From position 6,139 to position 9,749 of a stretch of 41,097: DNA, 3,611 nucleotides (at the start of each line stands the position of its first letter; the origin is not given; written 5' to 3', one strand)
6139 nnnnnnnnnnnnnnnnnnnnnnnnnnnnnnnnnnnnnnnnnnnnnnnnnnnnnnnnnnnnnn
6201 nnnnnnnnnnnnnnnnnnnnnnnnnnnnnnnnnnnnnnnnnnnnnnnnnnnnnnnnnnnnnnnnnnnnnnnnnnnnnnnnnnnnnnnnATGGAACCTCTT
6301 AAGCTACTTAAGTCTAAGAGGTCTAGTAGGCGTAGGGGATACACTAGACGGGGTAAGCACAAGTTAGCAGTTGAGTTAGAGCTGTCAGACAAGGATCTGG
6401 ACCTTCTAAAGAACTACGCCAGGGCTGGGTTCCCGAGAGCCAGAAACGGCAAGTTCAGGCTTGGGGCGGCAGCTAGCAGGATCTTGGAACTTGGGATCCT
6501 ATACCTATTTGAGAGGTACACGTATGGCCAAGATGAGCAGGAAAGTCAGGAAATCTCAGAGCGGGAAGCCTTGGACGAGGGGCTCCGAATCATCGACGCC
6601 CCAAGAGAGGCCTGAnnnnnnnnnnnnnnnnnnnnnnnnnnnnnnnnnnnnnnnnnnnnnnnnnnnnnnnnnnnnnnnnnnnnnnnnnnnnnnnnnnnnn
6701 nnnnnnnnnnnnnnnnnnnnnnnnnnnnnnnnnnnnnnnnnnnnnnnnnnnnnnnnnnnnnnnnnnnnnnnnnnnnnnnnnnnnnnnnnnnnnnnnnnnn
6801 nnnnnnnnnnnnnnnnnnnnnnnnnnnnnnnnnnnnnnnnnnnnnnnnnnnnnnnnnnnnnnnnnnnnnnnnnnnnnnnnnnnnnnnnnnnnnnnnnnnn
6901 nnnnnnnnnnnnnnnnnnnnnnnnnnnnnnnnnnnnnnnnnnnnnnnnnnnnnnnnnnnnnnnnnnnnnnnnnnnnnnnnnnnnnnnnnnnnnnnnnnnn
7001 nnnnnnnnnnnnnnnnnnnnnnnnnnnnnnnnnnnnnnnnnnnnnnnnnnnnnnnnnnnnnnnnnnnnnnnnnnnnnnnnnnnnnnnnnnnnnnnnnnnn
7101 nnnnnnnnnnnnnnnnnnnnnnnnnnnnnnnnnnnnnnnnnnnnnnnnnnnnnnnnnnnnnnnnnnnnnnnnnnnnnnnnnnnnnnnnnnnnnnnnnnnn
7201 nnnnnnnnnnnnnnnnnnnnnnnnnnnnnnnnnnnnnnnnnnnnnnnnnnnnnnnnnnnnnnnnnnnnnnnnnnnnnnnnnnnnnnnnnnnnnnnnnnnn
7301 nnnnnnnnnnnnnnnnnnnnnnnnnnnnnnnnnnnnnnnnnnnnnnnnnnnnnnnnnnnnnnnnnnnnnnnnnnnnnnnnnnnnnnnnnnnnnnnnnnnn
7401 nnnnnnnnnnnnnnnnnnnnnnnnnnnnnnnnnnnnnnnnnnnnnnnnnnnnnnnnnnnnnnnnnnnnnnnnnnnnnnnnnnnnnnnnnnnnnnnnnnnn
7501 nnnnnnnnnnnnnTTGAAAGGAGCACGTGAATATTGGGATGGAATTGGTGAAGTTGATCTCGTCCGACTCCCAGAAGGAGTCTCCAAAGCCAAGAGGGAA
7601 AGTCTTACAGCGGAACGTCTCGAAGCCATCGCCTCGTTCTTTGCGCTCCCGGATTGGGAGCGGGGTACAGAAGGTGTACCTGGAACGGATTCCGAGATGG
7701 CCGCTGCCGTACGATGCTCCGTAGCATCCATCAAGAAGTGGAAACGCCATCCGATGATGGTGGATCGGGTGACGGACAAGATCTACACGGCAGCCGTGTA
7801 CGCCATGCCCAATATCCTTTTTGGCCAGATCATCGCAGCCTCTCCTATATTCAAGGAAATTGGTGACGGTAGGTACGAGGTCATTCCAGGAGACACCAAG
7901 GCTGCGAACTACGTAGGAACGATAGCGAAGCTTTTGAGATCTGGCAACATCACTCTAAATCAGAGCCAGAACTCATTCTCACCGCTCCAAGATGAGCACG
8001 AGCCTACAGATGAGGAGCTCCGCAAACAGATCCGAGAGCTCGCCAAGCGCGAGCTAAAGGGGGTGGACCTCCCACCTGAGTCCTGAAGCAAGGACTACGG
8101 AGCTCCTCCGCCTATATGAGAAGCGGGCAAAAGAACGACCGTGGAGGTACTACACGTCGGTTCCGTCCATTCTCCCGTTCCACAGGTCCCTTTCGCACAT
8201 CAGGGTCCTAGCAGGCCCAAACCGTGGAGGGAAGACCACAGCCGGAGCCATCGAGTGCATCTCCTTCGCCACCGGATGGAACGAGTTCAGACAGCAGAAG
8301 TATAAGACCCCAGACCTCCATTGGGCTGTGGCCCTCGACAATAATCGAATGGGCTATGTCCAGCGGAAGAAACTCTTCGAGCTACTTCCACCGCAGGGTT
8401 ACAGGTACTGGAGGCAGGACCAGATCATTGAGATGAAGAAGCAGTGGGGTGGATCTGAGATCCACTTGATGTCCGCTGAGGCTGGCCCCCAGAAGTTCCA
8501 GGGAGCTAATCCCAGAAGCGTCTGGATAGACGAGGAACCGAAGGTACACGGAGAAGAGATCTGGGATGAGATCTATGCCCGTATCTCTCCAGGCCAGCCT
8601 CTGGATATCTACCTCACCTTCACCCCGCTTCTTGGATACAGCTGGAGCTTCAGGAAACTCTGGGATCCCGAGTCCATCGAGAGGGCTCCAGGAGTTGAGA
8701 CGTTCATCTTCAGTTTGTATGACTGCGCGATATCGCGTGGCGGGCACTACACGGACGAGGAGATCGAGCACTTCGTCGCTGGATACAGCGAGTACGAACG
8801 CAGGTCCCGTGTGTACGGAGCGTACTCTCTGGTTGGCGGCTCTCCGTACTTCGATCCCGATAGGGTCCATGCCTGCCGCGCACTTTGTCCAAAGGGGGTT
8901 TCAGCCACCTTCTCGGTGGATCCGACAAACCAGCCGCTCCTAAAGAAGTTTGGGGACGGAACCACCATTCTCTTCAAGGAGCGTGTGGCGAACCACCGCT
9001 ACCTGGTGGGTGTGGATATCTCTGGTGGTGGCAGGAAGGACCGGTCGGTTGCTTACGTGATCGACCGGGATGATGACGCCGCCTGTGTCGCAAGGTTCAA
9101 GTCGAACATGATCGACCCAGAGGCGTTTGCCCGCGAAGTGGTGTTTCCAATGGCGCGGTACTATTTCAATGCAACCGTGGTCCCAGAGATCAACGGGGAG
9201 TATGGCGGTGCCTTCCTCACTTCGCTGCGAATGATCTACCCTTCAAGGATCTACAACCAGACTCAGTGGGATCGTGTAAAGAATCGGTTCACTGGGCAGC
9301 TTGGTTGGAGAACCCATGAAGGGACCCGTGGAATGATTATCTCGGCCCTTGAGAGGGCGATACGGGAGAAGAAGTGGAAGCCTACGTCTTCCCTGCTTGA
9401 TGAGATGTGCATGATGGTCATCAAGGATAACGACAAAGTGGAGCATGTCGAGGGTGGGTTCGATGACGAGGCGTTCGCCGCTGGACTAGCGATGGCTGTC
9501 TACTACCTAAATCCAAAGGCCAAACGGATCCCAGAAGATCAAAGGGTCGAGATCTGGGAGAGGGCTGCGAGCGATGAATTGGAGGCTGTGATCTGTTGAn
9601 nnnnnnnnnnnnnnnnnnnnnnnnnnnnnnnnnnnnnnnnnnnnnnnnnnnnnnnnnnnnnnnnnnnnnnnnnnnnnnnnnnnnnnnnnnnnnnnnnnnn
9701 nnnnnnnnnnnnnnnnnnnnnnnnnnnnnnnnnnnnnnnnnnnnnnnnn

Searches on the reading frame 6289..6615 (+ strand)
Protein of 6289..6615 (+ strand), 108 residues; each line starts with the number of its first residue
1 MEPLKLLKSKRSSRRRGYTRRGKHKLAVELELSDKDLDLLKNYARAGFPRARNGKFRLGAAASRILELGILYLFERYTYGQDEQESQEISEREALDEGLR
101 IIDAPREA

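Call 11: search_protein_families(library=phrogs, proteins=[window:6289-6615:+], max_evalue=0.01)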
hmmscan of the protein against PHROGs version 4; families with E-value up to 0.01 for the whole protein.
window:6289-6615:+ (108 aa): 0 families

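Call 12: search_protein_families(library=pfam, proteins=[window:6289-6615:+], max_evalue=0.01)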
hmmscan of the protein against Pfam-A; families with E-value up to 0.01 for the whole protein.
window:6289-6615:+ (108 aa): 0 families

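Call 13: find_related_loci(query=window:6289-6615:+, collection=viral_contigs, flank=5000)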
Query window:6289-6615:+ (108 aa) in viral_contigs; peptide patterns used: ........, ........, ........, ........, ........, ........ (x = any residue, [..] = any of these).
20 stretches matched a pattern, but none encodes a relative of the query by tblastn (E <= 1e-3).

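Call 15: find_encoding_contigs(protein=window:6289-6615:+, flank=3000, max_places=10)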
Protein window:6289-6615:+ (108 aa): 21 contigs read that carry it; 6 places shown.
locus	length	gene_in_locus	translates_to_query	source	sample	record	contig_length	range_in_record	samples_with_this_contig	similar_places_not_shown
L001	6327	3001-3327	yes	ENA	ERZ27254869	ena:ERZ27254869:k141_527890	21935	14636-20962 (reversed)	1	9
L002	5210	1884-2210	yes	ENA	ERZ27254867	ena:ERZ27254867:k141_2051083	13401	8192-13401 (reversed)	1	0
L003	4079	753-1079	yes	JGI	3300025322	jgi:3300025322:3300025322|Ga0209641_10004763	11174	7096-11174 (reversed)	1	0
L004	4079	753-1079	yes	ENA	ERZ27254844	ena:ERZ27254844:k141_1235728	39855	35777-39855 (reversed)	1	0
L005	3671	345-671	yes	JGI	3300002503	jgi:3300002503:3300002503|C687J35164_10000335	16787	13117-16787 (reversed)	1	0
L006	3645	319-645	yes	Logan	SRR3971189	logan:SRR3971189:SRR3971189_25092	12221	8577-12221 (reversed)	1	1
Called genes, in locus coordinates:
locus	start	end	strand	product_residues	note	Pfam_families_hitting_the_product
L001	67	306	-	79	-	-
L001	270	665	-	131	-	PF02481:DNA_processg_A (faint), PF10686:YAcAr (weak)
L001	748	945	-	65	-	-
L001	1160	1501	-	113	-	-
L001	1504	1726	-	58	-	-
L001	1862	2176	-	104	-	-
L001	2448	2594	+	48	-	-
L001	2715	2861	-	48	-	-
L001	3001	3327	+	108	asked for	-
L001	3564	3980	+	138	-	-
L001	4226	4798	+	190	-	-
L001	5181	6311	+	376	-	-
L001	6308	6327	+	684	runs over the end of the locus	PF16510:P22_portal, PF23899:SU10_portal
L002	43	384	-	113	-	-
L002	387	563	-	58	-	-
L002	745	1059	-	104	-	-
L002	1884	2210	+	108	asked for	-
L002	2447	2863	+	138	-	-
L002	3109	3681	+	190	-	-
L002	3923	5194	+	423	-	-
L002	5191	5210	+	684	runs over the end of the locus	PF16510:P22_portal, PF23899:SU10_portal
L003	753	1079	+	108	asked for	-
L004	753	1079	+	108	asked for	-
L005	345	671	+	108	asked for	-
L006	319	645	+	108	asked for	-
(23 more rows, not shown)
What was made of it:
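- Checked: Two 48-codon ORFs are called by some gene callers (call 15): 5736-5882 (+) and 6149-6003 (-).
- Both ORFs are called by some pipelines (call 15).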

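Call 18: find_homologous_proteins(query=window:6289-6615:+, max_evalue=0.001)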
Query window:6289-6615:+ (108 aa): 1 proteins with E <= 0.001 among 15 candidates.
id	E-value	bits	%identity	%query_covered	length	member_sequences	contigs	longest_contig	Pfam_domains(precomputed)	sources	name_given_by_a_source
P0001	6.0e-61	221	99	100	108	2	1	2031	-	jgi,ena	-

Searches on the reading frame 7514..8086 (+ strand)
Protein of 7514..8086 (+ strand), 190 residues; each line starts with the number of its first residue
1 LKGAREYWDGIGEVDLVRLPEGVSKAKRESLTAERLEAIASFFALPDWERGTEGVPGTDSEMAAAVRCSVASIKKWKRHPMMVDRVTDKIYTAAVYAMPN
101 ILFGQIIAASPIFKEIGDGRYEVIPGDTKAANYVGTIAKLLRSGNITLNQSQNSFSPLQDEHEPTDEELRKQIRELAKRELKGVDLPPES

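Call 11: search_protein_families(library=phrogs, proteins=[window:7514-8086:+], max_evalue=0.01)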
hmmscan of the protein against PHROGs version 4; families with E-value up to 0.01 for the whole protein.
window:7514-8086:+ (190 aa): 0 families

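Call 12: search_protein_families(library=pfam, proteins=[window:7514-8086:+], max_evalue=0.01)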
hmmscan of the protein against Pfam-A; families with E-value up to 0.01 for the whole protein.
window:7514-8086:+ (190 aa): 0 families

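Call 21: find_related_loci(query=window:7514-8086:+, collection=viral_contigs, flank=6000)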
Query window:7514-8086:+ (190 aa) in viral_contigs; peptide patterns used: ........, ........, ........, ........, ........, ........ (x = any residue, [..] = any of these).
10 stretches matched a pattern; 1 encode a relative of the query (tblastn E <= 1e-3); 1 distinct loci.
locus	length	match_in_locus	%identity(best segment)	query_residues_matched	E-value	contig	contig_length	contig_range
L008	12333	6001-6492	44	1-176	9e-44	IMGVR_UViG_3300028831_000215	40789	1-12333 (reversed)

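Call 26: find_related_loci(query=A1, collection=metagenome_contigs, flank=6000)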
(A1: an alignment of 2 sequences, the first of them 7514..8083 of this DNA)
Query A1 (190 aa) in metagenome_contigs; peptide patterns used: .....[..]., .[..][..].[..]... (x = any residue, [..] = any of these).
231 stretches matched a pattern, but none encodes a relative of the query by tblastn (E <= 1e-3).
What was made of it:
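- Tried and rejected: A metagenome scan with a small alignment found nothing (call 26).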

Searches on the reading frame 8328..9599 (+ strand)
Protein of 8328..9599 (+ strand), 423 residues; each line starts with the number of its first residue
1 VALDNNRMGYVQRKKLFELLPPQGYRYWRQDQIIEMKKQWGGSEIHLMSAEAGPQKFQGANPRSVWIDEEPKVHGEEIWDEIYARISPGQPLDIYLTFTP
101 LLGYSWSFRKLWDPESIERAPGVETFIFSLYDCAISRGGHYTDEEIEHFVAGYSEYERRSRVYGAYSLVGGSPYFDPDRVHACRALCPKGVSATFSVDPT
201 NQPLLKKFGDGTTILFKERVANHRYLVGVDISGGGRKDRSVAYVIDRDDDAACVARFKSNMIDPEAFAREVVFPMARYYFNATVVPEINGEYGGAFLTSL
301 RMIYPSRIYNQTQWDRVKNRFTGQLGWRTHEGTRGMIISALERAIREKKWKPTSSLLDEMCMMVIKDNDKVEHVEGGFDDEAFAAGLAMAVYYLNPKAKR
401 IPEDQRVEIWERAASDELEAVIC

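Call 9: search_dna_similar(query=window:8328-9599:+, collection=phages, mode=protein)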
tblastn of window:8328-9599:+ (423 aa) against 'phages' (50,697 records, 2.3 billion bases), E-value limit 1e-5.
Records with a match: 314; places in all: 314; records where one place covers at least 80% of the query: 2.
Best place of each record, by identity: <60% 314.
By first word of the organism name: Salmonella 89; Stx2a-converting 83; Escherichia 80; Enterobacteria 14; Stx2-converting 12; Shigella 6; Stx 6; Caudoviricetes 5; Stx1 4; Pelagibacter 2; and 10 more.
By host as written in the record: - 116; Salmonella enterica subsp. enterica serovar Typhimurium 21; Salmonella sp. 15; Escherichia coli 11; Salmonella enterica 11; Escherichia coli K514 (EHEC) 7; Escherichia coli O157:H7 5; Escherichia coli O157:H7 Morioka V526 4; and 92 more.
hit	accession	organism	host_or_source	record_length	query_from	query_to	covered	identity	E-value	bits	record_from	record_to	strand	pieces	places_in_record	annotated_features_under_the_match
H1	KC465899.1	Pelagibacter phage HTVC008M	Candidatus Pelagibacter ubique HTCC1062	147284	17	380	86%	24.6%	1e-6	57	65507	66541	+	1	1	terminasee large subunit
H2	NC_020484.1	Pelagibacter phage HTVC008M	Candidatus Pelagibacter ubique HTCC1062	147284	17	380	86%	24.6%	1e-6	57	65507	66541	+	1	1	terminase large subunit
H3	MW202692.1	Caudoviricetes sp.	Manatee Spring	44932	168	395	54%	25.8%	7e-10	67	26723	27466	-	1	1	terminase large subunit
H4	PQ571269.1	Bacteroides phage BKO1-TP3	Bacteroides koreensis HM3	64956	171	401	55%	25.2%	5e-6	55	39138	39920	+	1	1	tail spike protein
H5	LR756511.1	uncultured phage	metagenomic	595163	210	391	43%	31.7%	5e-8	61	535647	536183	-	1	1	record has no annotation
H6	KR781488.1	Shigella phage Ss-VASD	Shigella sonnei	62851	222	410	45%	29.6%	3e-8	62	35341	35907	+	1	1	hypothetical protein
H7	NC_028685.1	Shigella phage Ss-VASD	Shigella sonnei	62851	222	410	45%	29.6%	3e-8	62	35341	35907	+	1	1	terminase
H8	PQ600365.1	Escherichia phage phiSTEC801-Stx1a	Escherichia sp.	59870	222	410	45%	29.6%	4e-8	62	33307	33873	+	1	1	terminase large subunit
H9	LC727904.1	StxXX-converting phage Stx1_JNE110649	-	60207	222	410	45%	29.6%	4e-8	62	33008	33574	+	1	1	none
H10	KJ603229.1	Shigella phage POCJ13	Shigella flexneri 2a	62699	222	406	44%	29.3%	2e-7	59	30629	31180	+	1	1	hypothetical protein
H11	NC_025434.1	Shigella phage POCJ13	Shigella flexneri 2a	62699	222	406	44%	29.3%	2e-7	59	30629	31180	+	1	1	terminase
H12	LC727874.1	Stx2a-converting phage Stx2a_JNE202033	-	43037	222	410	45%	28.6%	8e-9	64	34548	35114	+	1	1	record has no annotation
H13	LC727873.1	Stx2a-converting phage Stx2a_JNE160313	-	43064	222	410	45%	28.6%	8e-9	64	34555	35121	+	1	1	record has no annotation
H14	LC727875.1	Stx2a-converting phage Stx2a_JNE210578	-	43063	222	410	45%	28.6%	8e-9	64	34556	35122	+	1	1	record has no annotation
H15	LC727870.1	Stx2a-converting phage Stx2a_EH0430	-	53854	222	410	45%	28.6%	8e-9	64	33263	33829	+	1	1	record has no annotation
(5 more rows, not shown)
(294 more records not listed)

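Call 16: find_encoding_contigs(protein=window:8328-9599:+, flank=5000, max_places=10)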
Protein window:8328-9599:+ (423 aa): 1 contig read that carries it; 1 place shown.
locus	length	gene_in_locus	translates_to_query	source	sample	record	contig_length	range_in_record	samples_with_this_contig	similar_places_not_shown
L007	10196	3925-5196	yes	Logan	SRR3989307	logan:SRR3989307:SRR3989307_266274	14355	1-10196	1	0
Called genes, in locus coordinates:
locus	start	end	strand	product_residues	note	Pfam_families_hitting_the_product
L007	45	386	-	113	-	-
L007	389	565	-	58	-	-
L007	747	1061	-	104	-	-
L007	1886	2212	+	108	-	-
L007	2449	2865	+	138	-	-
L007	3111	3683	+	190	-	-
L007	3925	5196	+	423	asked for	-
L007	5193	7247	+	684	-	PF16510:P22_portal, PF23899:SU10_portal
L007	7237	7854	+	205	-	-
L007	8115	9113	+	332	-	-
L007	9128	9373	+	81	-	-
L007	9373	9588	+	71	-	-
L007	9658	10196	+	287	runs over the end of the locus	-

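Call 20: find_related_loci(query=window:8328-9599:+, collection=viral_contigs, flank=6000)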
Query window:8328-9599:+ (423 aa) in viral_contigs; peptide patterns used: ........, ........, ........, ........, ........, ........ (x = any residue, [..] = any of these).
5 stretches matched a pattern, but none encodes a relative of the query by tblastn (E <= 1e-3).

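Call 27: find_homologous_proteins(query=window:8328-9599:+, max_evalue=1e-30)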
Query window:8328-9599:+ (423 aa): 16 proteins with E <= 1e-30 among 4774 candidates.
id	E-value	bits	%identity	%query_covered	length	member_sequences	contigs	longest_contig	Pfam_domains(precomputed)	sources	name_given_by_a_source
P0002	4.6e-294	993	100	100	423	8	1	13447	-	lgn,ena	-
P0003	5.3e-115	403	48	93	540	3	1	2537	PF03237.22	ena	-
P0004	2.2e-109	384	46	91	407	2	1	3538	PF03237.22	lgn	-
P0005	6.9e-106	373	45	91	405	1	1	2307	PF03237.22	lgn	-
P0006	1.7e-104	368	45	91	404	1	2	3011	PF03237.22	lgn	-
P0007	2.3e-104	368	44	95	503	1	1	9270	PF03237.22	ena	-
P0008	6.7e-104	366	46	91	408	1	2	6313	-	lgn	-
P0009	1.0e-102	362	44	94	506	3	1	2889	PF03237.22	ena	-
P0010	1.0e-97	346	42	96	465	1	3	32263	PF03237.22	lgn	-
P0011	3.7e-95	337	43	94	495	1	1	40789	-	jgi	-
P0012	4.8e-91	324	42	93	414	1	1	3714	-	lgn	-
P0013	8.8e-88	313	40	94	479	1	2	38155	PF03237.22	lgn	-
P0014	4.9e-85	304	42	92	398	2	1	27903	PF03237.22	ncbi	-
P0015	3.1e-82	295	40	94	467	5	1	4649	PF03237.22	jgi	jgi:phage terminase large subunit-like protein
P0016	1.9e-81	292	42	84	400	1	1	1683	PF03237.22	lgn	-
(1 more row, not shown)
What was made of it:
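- Tried and rejected: The nearest TerL is 48% identical (call 27).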

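Call 28: find_encoding_contigs(protein=P0010, flank=8000, max_places=2)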
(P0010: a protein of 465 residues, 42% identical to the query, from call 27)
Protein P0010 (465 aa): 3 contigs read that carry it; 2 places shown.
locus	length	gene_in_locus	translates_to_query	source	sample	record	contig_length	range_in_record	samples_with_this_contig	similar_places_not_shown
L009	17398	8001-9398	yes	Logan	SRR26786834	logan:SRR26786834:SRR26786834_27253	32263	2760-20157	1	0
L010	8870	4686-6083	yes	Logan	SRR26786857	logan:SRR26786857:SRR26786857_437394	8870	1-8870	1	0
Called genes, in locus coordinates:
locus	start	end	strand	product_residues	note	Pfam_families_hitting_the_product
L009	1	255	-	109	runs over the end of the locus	-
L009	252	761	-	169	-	-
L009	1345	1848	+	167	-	-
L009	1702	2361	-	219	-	-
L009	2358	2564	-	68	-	-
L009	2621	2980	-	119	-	-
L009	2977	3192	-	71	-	-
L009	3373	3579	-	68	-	-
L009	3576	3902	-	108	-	-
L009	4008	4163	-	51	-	-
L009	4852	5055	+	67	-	-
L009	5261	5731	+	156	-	-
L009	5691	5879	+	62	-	-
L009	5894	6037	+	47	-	-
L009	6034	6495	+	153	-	-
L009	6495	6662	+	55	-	PF28077:THIVI_2564 (weak)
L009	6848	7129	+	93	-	-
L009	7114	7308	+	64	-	-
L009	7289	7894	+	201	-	-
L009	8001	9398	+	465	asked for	PF03237:Terminase_6N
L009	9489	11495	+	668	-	PF16510:P22_portal, PF23899:SU10_portal (weak)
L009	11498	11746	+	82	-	-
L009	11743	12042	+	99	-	-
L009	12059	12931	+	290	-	-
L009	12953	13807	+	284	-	-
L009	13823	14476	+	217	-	-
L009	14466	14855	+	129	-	-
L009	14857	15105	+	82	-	-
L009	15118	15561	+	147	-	-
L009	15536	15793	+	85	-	-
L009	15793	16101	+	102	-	-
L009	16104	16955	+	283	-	-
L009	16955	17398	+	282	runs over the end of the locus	-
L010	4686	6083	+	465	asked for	PF03237:Terminase_6N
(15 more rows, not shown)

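Call 29: find_encoding_contigs(protein=P0013, flank=8000, max_places=2)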
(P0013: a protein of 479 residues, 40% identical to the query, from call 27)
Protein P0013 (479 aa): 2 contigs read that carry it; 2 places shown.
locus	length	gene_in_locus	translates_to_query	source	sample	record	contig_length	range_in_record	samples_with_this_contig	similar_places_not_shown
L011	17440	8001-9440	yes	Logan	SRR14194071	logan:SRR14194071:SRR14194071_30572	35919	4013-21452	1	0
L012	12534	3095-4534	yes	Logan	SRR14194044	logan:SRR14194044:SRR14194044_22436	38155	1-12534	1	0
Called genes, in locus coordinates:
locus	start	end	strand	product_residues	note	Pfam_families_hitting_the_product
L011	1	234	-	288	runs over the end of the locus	PF04404:ERF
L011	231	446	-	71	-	-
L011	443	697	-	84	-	-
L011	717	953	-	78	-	-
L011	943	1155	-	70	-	-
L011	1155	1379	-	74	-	-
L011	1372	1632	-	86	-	-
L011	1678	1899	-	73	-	-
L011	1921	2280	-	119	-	-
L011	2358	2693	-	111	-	PF23907:DUF7249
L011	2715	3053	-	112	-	-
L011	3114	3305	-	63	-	-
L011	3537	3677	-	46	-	-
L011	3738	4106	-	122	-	-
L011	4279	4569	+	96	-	-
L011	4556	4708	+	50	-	-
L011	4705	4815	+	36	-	-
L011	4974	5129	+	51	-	-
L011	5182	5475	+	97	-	-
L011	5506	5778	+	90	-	-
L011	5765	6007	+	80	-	-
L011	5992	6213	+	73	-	-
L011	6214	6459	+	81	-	-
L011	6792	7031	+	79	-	-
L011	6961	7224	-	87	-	-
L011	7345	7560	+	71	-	-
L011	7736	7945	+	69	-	-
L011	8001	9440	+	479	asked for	PF03237:Terminase_6N (weak)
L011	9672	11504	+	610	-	PF16510:P22_portal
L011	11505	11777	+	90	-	-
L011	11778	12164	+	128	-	-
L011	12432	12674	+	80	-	-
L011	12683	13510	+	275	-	-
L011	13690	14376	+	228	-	-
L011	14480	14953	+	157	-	PF02945:Endonuclease_7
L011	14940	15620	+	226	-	-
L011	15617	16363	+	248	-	PF00535:Glycos_transf_2, PF13641:Glyco_tranf_2_3 (faint), PF13506:Glyco_transf_21 (faint)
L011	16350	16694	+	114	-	-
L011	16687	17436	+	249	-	PF04724:Glyco_transf_17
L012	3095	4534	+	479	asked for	PF03237:Terminase_6N (weak)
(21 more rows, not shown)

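Call 30: find_encoding_contigs(protein=P0014, flank=8000, max_places=2)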
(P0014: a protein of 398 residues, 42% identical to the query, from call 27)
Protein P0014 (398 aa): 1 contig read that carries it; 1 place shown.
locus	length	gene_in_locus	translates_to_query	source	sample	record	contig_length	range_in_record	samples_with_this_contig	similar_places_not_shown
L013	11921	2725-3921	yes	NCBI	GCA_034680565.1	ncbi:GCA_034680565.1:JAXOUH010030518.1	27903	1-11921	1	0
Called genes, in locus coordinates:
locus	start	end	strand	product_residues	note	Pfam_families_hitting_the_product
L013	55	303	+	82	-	-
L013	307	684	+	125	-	-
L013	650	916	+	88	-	-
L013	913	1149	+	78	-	PF24024:DUF7336 (weak)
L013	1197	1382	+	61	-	-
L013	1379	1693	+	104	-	-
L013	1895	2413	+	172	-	-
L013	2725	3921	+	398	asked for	PF03237:Terminase_6N (weak)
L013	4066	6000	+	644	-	PF16510:P22_portal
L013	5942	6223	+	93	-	-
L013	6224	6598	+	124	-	-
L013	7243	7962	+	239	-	-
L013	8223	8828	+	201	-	-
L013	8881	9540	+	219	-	-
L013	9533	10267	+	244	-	PF00535:Glycos_transf_2, PF13641:Glyco_tranf_2_3 (faint), PF13506:Glyco_transf_21 (faint)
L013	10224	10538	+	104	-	-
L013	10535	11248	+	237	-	-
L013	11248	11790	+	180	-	PF01596:Methyltransf_3 (weak), PF13578:Methyltransf_24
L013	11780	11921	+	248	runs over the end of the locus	PF04724:Glyco_transf_17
